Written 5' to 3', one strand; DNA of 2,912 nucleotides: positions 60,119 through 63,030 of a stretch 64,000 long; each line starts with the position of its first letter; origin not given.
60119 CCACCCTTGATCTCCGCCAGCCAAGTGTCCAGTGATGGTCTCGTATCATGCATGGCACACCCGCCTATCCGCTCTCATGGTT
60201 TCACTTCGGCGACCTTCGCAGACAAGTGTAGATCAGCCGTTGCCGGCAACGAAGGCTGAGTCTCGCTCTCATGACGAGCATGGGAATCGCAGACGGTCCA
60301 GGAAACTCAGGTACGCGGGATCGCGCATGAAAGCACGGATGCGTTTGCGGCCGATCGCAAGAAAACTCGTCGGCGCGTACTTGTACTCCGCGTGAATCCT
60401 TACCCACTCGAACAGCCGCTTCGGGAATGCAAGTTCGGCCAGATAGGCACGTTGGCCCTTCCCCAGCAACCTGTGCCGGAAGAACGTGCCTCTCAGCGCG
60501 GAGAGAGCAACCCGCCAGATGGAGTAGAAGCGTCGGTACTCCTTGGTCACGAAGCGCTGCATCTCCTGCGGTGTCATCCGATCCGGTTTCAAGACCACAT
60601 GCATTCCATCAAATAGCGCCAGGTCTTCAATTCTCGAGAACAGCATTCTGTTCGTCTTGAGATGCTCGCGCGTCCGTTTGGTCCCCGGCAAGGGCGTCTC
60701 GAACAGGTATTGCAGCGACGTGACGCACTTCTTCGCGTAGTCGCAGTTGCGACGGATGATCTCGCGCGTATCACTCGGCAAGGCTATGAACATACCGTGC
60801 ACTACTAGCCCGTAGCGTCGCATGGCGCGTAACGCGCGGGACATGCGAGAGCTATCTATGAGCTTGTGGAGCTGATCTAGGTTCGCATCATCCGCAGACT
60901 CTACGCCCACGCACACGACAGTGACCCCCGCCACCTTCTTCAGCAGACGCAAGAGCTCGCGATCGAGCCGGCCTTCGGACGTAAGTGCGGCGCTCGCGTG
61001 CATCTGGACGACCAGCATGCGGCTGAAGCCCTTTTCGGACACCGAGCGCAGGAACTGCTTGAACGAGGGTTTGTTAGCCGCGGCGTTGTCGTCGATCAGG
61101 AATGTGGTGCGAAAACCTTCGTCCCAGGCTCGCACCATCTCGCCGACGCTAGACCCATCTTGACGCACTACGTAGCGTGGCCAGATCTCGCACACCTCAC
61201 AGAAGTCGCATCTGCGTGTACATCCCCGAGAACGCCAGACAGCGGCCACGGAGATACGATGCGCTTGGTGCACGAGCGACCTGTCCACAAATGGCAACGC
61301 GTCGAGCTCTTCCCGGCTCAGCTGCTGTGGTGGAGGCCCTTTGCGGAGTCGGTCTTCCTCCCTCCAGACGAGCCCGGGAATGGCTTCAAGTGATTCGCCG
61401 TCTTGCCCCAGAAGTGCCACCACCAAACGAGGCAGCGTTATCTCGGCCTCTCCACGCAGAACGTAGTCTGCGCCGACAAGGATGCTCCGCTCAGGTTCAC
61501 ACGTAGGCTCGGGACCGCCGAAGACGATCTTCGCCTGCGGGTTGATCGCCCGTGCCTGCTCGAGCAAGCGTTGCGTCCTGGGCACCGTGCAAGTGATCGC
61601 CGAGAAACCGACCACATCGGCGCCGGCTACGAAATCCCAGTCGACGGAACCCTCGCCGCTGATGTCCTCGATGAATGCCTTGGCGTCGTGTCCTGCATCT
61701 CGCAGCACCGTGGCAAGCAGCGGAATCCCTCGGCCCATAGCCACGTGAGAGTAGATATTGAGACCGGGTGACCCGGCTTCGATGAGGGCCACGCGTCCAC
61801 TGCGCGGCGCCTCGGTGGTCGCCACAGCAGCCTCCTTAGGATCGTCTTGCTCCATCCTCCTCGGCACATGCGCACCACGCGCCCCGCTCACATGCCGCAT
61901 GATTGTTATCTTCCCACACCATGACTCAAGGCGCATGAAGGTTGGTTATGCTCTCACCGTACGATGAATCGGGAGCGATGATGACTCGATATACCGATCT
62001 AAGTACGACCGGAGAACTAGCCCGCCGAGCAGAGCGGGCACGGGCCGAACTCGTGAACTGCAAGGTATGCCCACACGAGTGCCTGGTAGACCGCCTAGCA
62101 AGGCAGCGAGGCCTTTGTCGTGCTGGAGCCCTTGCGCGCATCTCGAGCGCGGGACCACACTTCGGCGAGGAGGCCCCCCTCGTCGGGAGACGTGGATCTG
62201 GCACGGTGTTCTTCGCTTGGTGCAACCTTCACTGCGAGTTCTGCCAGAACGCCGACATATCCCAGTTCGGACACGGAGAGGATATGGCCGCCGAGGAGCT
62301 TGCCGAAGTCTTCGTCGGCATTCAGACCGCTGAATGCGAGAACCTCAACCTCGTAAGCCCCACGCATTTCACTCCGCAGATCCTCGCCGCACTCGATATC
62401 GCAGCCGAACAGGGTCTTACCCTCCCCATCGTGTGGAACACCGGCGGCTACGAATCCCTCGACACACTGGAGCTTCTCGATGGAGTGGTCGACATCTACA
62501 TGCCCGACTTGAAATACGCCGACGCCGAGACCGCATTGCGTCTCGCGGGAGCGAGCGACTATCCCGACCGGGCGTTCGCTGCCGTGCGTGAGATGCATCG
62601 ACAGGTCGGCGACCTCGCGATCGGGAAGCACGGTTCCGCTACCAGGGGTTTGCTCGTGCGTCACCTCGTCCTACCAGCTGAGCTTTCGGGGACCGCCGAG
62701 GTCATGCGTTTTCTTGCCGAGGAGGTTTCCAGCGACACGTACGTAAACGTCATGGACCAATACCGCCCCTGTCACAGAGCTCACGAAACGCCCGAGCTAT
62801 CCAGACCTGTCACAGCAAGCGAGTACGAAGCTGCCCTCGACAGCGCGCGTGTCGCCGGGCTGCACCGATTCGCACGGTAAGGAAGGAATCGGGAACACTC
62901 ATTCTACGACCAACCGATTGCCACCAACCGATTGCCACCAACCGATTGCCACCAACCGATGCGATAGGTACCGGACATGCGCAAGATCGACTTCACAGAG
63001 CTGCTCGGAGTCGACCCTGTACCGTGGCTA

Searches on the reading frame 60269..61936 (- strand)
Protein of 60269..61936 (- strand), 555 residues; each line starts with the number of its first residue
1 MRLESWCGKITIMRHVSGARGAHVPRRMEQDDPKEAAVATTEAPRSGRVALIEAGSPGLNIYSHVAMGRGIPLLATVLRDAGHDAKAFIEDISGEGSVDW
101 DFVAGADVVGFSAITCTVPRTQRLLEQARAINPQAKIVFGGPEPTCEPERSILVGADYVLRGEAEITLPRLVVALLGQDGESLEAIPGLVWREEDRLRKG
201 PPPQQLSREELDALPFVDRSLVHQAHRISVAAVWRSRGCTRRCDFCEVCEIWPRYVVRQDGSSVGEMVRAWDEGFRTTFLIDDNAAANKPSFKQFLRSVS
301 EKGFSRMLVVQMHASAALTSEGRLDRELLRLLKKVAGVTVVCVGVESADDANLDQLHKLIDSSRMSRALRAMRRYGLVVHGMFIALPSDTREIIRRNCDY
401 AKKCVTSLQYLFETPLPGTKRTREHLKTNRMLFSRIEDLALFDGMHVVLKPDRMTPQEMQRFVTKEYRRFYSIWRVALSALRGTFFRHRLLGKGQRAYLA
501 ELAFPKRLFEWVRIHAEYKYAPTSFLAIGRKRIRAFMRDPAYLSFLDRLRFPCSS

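Call 70: search_protein_families(library=ncbifam, proteins=[window:60269-61936:-], max_evalue=0.00001)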
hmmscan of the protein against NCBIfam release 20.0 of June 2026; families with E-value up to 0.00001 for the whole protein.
window:60269-61936:- (555 aa): 16 families
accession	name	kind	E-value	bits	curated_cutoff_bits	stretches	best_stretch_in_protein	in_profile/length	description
TIGR02026.1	BchE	equivalog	1e-32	113.7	481.35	1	73-499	27-456/497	magnesium-protoporphyrin IX monomethyl ester anaerobic oxidative cyclase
TIGR03471.1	HpnJ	equivalog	2.1e-26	92.8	577.6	1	110-493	73-459/472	hopanoid biosynthesis associated radical SAM protein HpnJ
TIGR04367.1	HpnR_B12_rSAM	equivalog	9.2e-22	77.2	650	1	70-517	24-459/490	hopanoid C-3 methylase HpnR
TIGR04013.1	B12_SAM_MJ_1487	hypoth_equivalog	8.1e-21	74.3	251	1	107-270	45-191/382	TIGR04013 family B12-binding domain/radical SAM domain-containing protein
TIGR04014.1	B12_SAM_MJ_0865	equivalog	1.1e-16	60.7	360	1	70-429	13-362/434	methyl-coenzyme M reductase glutamine C-methyltransferase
TIGR04479.1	bcpD_PhpK_rSAM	subfamily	3.9e-16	58.5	600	1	121-402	127-407/504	PhpK family radical SAM P-methyltransferase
TIGR03975.1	rSAM_ocin_1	subfamily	5.7e-16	58.1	281.85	1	105-392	128-418/606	RiPP maturation radical SAM C-methyltransferase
NF050148.1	rSAM_ApyD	equivalog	9.3e-16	57.3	750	1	105-424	74-392/645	RiPP biosynthesis radical SAM protein ApyD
NF040546.1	rSAM_CUAEP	equivalog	2.7e-12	46.1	500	1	73-252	18-193/468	CUAEP/CCAEP-tail radical SAM (seleno)protein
TIGR04072.2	rSAM_ladder_B12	equivalog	8.2e-12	44.5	360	1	120-410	85-355/443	lipid biosynthesis B12-binding/radical SAM protein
NF040542.1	rSAM_RCCLKC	equivalog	4.7e-11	42.5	450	1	78-385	23-330/423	arsinothricin biosynthesis radical SAM protein ArsL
TIGR04295.1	B12_rSAM_oligo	hypoth_equivalog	3e-10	39.4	400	1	116-360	82-316/422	TIGR04295 family B12-binding domain-containing radical SAM protein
TIGR04385.1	B12_rSAM_cofa1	equivalog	7.9e-09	35.2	450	1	127-398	92-358/438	B12 lower ligand biosynthesis radical SAM protein BzaD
NF033712.0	B12_rSAM_KedN5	subfamily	8e-09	34.2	700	1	106-246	63-211/624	KedN5 family methylcobalamin-dependent radical SAM C-methyltransferase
TIGR04190.1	B12_SAM_Ta0216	equivalog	2.8e-07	29.5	500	1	130-405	105-395/554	TIGR04190 family B12-binding domain/radical SAM domain protein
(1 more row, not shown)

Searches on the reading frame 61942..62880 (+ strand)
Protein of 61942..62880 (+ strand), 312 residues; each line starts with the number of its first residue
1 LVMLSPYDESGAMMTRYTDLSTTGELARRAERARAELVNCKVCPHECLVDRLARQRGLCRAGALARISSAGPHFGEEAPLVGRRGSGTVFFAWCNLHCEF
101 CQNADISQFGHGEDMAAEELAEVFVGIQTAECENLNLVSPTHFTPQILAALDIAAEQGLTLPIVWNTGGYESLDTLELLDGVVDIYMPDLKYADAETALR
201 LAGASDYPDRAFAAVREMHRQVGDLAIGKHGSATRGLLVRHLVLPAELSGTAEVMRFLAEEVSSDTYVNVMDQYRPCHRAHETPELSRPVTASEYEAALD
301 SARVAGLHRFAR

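Call 70: search_protein_families(library=ncbifam, proteins=[window:61942-62880:+], max_evalue=0.00001)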
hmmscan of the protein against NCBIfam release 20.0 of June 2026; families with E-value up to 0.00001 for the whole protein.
window:61942-62880:+ (312 aa): 1 family
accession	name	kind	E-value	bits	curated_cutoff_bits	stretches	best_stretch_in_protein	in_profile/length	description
TIGR04337.1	AmmeMemoSam_rS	hypoth_equivalog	6.7e-07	28.5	220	0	92-155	77-140/349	AmmeMemoRadiSam system radical SAM enzyme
